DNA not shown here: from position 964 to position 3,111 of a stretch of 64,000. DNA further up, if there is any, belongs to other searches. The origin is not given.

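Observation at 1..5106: Hydantoinase A/B pair transcribed toward a soluble di-iron monooxygenase operon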

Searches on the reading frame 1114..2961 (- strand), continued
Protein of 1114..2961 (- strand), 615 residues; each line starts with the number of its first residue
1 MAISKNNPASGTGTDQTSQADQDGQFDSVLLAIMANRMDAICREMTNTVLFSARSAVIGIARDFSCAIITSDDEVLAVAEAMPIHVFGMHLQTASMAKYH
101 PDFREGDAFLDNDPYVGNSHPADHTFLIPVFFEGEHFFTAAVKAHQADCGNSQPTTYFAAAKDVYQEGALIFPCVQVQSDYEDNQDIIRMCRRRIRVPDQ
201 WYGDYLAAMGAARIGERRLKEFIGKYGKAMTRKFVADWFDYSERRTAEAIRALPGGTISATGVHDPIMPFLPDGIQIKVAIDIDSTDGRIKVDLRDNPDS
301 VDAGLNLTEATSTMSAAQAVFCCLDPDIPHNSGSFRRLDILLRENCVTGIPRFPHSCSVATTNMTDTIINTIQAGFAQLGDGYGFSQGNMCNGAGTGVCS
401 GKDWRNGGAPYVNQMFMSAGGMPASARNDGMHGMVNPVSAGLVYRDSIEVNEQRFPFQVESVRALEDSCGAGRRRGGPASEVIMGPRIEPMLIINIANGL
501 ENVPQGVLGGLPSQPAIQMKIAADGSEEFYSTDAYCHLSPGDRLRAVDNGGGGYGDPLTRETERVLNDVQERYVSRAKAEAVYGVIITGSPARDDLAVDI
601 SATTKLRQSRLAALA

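Call 14: find_homologous_proteins(query=L001:12105-13607:+, max_evalue=1e-50)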
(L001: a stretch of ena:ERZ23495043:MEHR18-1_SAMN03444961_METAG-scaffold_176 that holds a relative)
Query L001:12105-13607:+ (501 aa): 755 proteins with E <= 1e-50 among 3887 candidates; the best 120 are listed.
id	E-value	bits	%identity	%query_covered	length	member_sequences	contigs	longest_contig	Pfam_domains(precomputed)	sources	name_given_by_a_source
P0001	0.0e+0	1186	99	100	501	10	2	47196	PF04945.20,PF02332.25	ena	-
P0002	3.0e-269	912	75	99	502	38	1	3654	PF04945.20,PF02332.25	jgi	-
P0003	2.0e-266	903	73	100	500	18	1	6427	PF04945.20,PF02332.25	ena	-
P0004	4.5e-265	898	73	99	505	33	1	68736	PF04945.20,PF02332.25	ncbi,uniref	ncbi:YHS domain-containing protein [Pseudonocardia xishanensis]|uniref:propane 2-monooxygenase n=1 T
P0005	1.5e-264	897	75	98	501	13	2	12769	PF04945.20,PF02332.25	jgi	jgi:toluene monooxygenase system protein A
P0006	1.5e-262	890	71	100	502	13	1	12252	PF04945.20,PF02332.25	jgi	jgi:toluene monooxygenase system protein A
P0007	4.2e-262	889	72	100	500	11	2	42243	PF04945.20,PF02332.25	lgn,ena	-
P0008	6.4e-259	878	71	99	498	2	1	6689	PF04945.20,PF02332.25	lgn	-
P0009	1.3e-258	877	69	100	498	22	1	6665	PF04945.20,PF02332.25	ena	-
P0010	3.1e-252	856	68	99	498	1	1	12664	PF04945.20,PF02332.25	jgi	jgi:toluene monooxygenase system protein A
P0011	6.7e-252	855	70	98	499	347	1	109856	PF04945.20,PF02332.25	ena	-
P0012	9.2e-252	854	68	99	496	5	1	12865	PF04945.20,PF02332.25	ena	-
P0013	1.4e-251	854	68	99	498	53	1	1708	PF04945.20,PF02332.25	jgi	-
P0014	2.7e-251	853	70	98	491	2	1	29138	PF04945.20,PF02332.25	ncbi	-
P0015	5.0e-251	852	68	99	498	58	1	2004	PF04945.20,PF02332.25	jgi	jgi:toluene monooxygenase system protein A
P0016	1.2e-250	851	70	100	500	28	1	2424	PF04945.20,PF02332.25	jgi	jgi:toluene monooxygenase system protein A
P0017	6.3e-247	838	70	98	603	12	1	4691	PF06234.19,PF04945.20,PF02332.25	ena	-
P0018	1.3e-246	837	68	99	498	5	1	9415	PF04945.20,PF02332.25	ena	-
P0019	1.5e-246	837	69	98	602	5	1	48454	PF06234.19,PF04945.20,PF02332.25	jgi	jgi:toluene monooxygenase system protein A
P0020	2.1e-246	837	70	100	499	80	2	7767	PF04945.20,PF02332.25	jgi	jgi:toluene monooxygenase system protein A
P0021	1.4e-245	834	69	98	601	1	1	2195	PF06234.19,PF04945.20,PF02332.25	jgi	jgi:toluene monooxygenase system protein A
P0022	1.6e-242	824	69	100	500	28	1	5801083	PF04945.20,PF02332.25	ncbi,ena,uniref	ncbi:YHS domain-containing protein [Reyranella sp.]|uniref:YHS domain-containing protein n=1 Tax=Rey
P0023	1.8e-242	824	68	100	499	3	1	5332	PF04945.20,PF02332.25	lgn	-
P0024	2.3e-240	817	65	99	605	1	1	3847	PF06234.19,PF04945.20,PF02332.25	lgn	-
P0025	1.4e-236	804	66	98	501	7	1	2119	PF04945.20,PF02332.25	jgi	jgi:toluene monooxygenase system protein A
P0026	3.9e-234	796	65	100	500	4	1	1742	PF04945.20,PF02332.25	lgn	-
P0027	7.5e-234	795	66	98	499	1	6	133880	PF04945.20,PF02332.25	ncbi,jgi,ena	jgi:toluene monooxygenase system protein A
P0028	4.1e-232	790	66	98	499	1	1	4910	PF04945.20,PF02332.25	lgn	-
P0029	6.4e-231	786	63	99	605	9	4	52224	PF06234.19,PF04945.20,PF02332.25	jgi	jgi:toluene monooxygenase system protein A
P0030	2.8e-230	783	66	98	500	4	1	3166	PF04945.20,PF02332.25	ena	-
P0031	4.4e-230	783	66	98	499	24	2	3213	PF04945.20,PF02332.25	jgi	jgi:toluene monooxygenase system protein A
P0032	5.7e-230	782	63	99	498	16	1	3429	PF04945.20,PF02332.25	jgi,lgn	jgi:toluene monooxygenase system protein A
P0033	1.8e-229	781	66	97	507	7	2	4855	PF04945.20,PF02332.25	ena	-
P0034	4.6e-227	773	64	100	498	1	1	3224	PF04945.20,PF02332.25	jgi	jgi:toluene monooxygenase system protein A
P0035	3.5e-226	770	63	100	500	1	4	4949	PF04945.20,PF02332.25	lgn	-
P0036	9.8e-226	769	64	98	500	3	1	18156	PF04945.20,PF02332.25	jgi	-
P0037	2.9e-225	767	65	98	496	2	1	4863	PF04945.20,PF02332.25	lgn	-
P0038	4.6e-220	750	61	100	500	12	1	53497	PF04945.20,PF02332.25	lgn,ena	-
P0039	5.9e-219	746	62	100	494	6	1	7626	PF04945.20,PF02332.25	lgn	-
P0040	9.2e-218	742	62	100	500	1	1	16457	PF04945.20,PF02332.25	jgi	-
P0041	2.6e-217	741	63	98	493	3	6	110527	PF06467.21,PF04945.20,PF02332.25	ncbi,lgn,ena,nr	ncbi:Toluene-4-monooxygenase system protein A (plasmid) [Mycobacterium sp. THAF192]|nr:Toluene-4-mon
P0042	8.5e-215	732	62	99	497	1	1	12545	PF04945.20,PF02332.25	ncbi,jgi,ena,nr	ncbi:MAG TPA: toluene monooxygenase [Xanthobacteraceae bacterium]|nr:toluene monooxygenase [Xanthoba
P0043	5.3e-209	713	60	98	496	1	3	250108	PF04945.20,PF02332.25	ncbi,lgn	ncbi:toluene monooxygenase [Mycobacterium kansasii]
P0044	2.4e-208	711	60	98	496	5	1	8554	PF04945.20,PF02332.25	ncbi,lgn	-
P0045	6.1e-207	706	59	100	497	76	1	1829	PF02332.25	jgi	jgi:toluene monooxygenase system protein A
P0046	3.4e-206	704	58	99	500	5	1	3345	PF04945.20,PF02332.25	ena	-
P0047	1.1e-205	702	58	100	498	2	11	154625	PF04945.20,PF02332.25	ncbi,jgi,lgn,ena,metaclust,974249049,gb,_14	metaclust:\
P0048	1.9e-205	702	59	99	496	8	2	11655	PF04945.20,PF02332.25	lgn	-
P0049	1.1e-204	699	58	99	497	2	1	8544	PF04945.20,PF02332.25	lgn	-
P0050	2.2e-204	698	57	100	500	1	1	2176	PF04945.20,PF02332.25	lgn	-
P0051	2.5e-204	698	56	100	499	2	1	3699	PF04945.20,PF02332.25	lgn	-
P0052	7.8e-204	696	57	100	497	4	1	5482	PF04945.20,PF02332.25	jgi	-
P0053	1.2e-203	696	70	80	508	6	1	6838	PF02332.25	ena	-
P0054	1.3e-203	696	57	100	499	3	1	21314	PF04945.20,PF02332.25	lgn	-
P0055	1.0e-202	693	58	98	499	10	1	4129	PF04945.20,PF02332.25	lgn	-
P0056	2.7e-202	691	56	100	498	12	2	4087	PF02332.25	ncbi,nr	ncbi:MAG: toluene monooxygenase [Alphaproteobacteria bacterium]|nr:toluene monooxygenase [Pseudomona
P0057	1.2e-201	689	57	100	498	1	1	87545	PF04945.20,PF02332.25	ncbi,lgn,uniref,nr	ncbi:YHS domain-containing protein [Gordonia sp. TBRC 11910]|uniref:propane 2-monooxygenase n=1 Tax=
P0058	2.1e-201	688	59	97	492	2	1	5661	PF04945.20,PF02332.25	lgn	-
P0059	3.1e-201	688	56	100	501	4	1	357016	PF04945.20,PF02332.25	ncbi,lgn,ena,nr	ncbi:MAG: toluene monooxygenase [Betaproteobacteria bacterium HGW-Betaproteobacteria-11]|nr:MAG: tol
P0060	3.3e-201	688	56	99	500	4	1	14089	PF04945.20,PF02332.25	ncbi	ncbi:MAG: aromatic/alkene/methane monooxygenase hydroxylase/oxygenase subunit alpha [Pseudomonas sp.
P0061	6.0e-201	687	56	100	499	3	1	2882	PF04945.20,PF02332.25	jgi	jgi:toluene monooxygenase system protein A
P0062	7.0e-201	686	58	100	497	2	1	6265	PF04945.20,PF02332.25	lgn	-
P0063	7.8e-201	686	57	100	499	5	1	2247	PF04945.20,PF02332.25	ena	-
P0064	1.1e-200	686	56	99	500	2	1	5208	PF04945.20,PF02332.25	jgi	-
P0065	1.4e-200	686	57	99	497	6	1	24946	PF04945.20,PF02332.25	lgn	-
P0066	1.7e-200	685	56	99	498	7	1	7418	PF04945.20,PF02332.25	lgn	-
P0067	1.7e-200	685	58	99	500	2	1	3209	PF02332.25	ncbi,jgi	-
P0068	2.1e-200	685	56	100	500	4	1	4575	PF04945.20,PF02332.25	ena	-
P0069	2.8e-200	684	56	100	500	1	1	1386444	PF04945.20,PF02332.25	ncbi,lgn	ncbi:MAG: aromatic/alkene/methane monooxygenase hydroxylase/oxygenase subunit alpha [Pseudomonadota 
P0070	3.2e-200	684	56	100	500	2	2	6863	PF04945.20,PF02332.25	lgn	-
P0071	3.3e-200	684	57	100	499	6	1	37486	PF04945.20,PF02332.25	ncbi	-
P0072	4.4e-200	684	56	100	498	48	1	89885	PF04945.20,PF02332.25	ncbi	-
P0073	5.6e-200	684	56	100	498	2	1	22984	PF04945.20,PF02332.25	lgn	-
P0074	8.3e-200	683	56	100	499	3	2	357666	PF04945.20,PF02332.25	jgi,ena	-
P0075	9.2e-200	683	56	100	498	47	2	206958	PF04945.20,PF02332.25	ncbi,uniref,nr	ncbi:YHS domain-containing protein [Saccharopolyspora oryzae]|uniref:propane 2-monooxygenase n=1 Tax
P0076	9.8e-200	683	57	99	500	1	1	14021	PF04945.20,PF02332.25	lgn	-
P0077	1.0e-199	683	55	99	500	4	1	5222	PF04945.20,PF02332.25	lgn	-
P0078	1.3e-199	682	57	99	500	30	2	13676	PF04945.20,PF02332.25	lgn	-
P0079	1.4e-199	682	56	98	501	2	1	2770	PF04945.20,PF02332.25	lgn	-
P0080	1.7e-199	682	56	100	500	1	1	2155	PF04945.20,PF02332.25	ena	-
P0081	3.8e-199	681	58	100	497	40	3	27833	PF04945.20,PF02332.25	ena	-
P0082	4.0e-199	681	56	99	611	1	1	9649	PF06234.19,PF02332.25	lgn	-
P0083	7.1e-199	680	57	99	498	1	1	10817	PF04945.20,PF02332.25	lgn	-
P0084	9.7e-199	679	56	99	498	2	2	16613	PF04945.20,PF02332.25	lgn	-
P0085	1.3e-198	679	57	98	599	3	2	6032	PF06234.19,PF04945.20,PF02332.25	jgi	jgi:toluene monooxygenase system protein A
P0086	1.4e-198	679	56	99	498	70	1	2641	PF04945.20,PF02332.25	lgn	-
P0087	1.6e-198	679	57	100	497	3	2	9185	PF04945.20,PF02332.25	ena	-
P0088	2.1e-198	678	57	99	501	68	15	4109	PF02332.25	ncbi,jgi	-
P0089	2.1e-198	678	55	100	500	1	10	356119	PF04945.20,PF02332.25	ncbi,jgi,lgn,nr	ncbi:MAG: aromatic/alkene/methane monooxygenase hydroxylase/oxygenase subunit alpha [Rugosibacter sp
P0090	2.2e-198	678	55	100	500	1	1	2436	PF04945.20,PF02332.25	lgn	-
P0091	3.4e-198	678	56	99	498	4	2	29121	PF04945.20,PF02332.25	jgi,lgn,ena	-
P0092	3.9e-198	677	55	100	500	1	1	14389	PF04945.20,PF02332.25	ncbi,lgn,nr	ncbi:MAG: aromatic/alkene/methane monooxygenase hydroxylase/oxygenase subunit alpha [Rugosibacter sp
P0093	8.0e-198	676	56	99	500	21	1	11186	PF04945.20,PF02332.25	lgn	-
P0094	8.9e-198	676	55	100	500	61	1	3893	PF04945.20,PF02332.25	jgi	-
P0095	1.1e-197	676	56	100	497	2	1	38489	PF04945.20,PF02332.25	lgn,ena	-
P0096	1.4e-197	676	56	99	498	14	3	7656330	PF04945.20,PF02332.25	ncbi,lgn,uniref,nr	ncbi:YHS domain-containing protein [Nocardia africana]|uniref:propane 2-monooxygenase n=1 Tax=Nocard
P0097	1.5e-197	676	56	99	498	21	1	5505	PF04945.20,PF02332.25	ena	-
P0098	2.9e-197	675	55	100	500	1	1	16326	PF04945.20,PF02332.25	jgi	jgi:toluene monooxygenase system protein A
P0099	3.8e-197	674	57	99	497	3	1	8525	PF04945.20,PF02332.25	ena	-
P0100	5.0e-197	674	55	99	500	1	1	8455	PF04945.20,PF02332.25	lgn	-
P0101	7.1e-197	673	56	99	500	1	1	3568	PF04945.20,PF02332.25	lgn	-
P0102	7.7e-197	673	56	100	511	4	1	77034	PF04945.20,PF02332.25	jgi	jgi:toluene monooxygenase system protein A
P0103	1.5e-196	672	56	99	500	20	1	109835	PF04945.20,PF02332.25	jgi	-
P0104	1.7e-196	672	54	99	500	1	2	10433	PF04945.20,PF02332.25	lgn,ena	-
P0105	1.8e-196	672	56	100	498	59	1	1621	PF04945.20,PF02332.25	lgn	-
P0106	3.1e-196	671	56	100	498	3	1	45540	PF04945.20,PF02332.25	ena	-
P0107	3.3e-196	671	55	100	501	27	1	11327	PF04945.20,PF02332.25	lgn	-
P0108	6.6e-196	670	56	99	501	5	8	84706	PF04945.20,PF02332.25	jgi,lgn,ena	-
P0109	7.4e-196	670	56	99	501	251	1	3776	PF04945.20,PF02332.25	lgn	-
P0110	7.7e-196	670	55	97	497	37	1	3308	PF04945.20,PF02332.25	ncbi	-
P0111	1.1e-195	669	57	99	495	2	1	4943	PF04945.20,PF02332.25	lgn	-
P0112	1.5e-195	669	56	99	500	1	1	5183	PF04945.20,PF02332.25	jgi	jgi:toluene monooxygenase system protein A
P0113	1.7e-195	669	55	99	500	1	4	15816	PF04945.20,PF02332.25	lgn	-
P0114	2.7e-195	668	55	99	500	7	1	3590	PF04945.20,PF02332.25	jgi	jgi:toluene monooxygenase system protein A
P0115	3.7e-195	668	54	99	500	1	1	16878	PF04945.20,PF02332.25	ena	-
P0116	3.8e-195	668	55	99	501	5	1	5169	PF04945.20,PF02332.25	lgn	-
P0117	5.6e-195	667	57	97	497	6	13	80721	PF04945.20,PF02332.25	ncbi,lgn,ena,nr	ncbi:MAG: YHS domain-containing protein [Gammaproteobacteria bacterium]|nr:YHS domain-containing pro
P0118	7.2e-195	667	55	99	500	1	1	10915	PF04945.20,PF02332.25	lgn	-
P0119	8.0e-195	666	54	100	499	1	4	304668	PF04945.20,PF02332.25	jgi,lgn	-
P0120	1.5e-194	666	54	99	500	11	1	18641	PF04945.20,PF02332.25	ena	-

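Call 15: find_encoding_contigs(protein=P0004, flank=10000, max_places=2)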
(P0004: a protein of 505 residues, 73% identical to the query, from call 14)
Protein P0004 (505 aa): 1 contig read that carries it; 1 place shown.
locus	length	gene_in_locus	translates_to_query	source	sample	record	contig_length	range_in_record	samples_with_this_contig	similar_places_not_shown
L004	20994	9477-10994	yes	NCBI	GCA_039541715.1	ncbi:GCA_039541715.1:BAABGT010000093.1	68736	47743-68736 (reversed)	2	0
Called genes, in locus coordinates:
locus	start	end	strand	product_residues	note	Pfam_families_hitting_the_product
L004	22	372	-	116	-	PF13006:Nterm_IS4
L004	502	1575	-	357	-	PF02771:Acyl-CoA_dh_N (faint)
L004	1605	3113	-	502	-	PF00171:Aldedh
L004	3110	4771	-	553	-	-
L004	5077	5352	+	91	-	-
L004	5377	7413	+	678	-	PF05378:Hydant_A_N, PF01968:Hydantoinase_A, PF19278:Hydant_A_C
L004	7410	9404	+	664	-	PF02538:Hydantoinase_B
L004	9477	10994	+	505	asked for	PF02332:Phenol_Hydrox, PF04945:YHS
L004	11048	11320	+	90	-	PF06234:TmoB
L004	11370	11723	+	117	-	PF00355:Rieske, PF13806:Rieske_2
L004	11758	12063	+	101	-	PF02406:MmoB_DmpM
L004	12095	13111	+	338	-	PF02332:Phenol_Hydrox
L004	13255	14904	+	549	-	PF07905:PucR, PF17853:GGDEF_2, PF13556:HTH_30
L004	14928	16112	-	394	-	PF05762:VWA_CoxE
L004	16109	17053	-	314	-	PF13191:AAA_16 (weak), PF00004:AAA (weak), PF07726:AAA_3 (faint), PF07728:AAA_5, PF13401:AAA_22 (weak)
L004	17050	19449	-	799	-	PF01315:Ald_Xan_dh_C, PF02738:MoCoBD_1, PF20256:MoCoBD_2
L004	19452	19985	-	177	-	PF13085:Fer2_3 (weak), PF00111:Fer2, PF01799:Fer2_2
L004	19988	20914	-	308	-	PF00941:FAD_binding_5, PF03450:CO_deh_flav_C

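Call 16: find_encoding_contigs(protein=P0022, flank=10000, max_places=2)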
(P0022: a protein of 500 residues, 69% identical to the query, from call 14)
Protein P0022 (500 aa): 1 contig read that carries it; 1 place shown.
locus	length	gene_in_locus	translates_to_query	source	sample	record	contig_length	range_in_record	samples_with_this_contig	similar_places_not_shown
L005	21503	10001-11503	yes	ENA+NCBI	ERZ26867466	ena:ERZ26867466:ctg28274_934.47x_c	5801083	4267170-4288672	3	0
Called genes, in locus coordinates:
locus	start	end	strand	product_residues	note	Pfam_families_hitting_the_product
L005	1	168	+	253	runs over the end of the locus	PF00005:ABC_tran, PF13304:AAA_21 (faint)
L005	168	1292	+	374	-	PF01266:DAO (faint), PF01494:FAD_binding_3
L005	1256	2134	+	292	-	PF00941:FAD_binding_5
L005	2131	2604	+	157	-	PF01799:Fer2_2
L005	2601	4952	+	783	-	PF01315:Ald_Xan_dh_C, PF02738:MoCoBD_1, PF20256:MoCoBD_2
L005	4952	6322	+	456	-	PF01979:Amidohydro_1, PF07969:Amidohydro_3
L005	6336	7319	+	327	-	PF26233:NicX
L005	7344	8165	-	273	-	PF00970:FAD_binding_6 (weak), PF00175:NAD_binding_1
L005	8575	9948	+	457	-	PF00860:Xan_ur_permease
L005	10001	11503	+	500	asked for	PF02332:Phenol_Hydrox, PF04945:YHS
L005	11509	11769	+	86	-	PF06234:TmoB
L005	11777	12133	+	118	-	PF00355:Rieske, PF13806:Rieske_2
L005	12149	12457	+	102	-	PF02406:MmoB_DmpM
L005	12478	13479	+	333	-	PF02332:Phenol_Hydrox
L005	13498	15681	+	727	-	PF04879:Molybdop_Fe4S4, PF00384:Molybdopterin, PF01568:Molydop_binding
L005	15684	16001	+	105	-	PF03992:ABM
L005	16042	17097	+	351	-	PF03486:HI0933_like (faint), PF07992:Pyr_redox_2, PF13738:Pyr_redox_3, PF00070:Pyr_redox (weak)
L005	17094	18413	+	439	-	PF00296:Bac_luciferase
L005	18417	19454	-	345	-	PF00126:HTH_1, PF03466:LysR_substrate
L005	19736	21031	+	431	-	PF00296:Bac_luciferase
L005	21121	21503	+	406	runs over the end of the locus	PF13433:Peripla_BP_5, PF13458:Peripla_BP_6, PF01094:ANF_receptor (weak)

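Call 17: find_encoding_contigs(protein=P0011, flank=10000, max_places=2)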
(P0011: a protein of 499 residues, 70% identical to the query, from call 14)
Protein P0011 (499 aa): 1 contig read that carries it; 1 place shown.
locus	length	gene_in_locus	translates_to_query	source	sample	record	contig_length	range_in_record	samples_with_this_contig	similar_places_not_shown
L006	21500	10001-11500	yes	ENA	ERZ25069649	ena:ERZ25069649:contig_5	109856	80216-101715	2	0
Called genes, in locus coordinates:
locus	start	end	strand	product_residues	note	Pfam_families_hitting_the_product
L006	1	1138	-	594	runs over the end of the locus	PF01368:DHH, PF02272:DHHA1, PF17768:RecJ_OB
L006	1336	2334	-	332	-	PF03320:FBPase_glpX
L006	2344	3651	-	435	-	PF03447:NAD_binding_3, PF00742:Homoserine_dh, PF01842:ACT (weak)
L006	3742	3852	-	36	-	-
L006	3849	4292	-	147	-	-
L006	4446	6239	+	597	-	PF07167:PhaC_N, PF00561:Abhydrolase_1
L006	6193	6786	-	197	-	PF25084:LbH_EIF2B (faint), PF00132:Hexapep (faint)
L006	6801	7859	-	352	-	PF01118:Semialdhyde_dh, PF22698:Semialdhyde_dhC_1, PF02774:Semialdhyde_dhC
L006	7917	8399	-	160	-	PF00380:Ribosomal_S9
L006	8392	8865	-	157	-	PF00572:Ribosomal_L13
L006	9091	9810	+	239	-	-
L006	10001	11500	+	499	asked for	PF02332:Phenol_Hydrox, PF04945:YHS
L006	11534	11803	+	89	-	PF06234:TmoB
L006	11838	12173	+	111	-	PF00355:Rieske, PF13806:Rieske_2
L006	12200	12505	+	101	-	PF02406:MmoB_DmpM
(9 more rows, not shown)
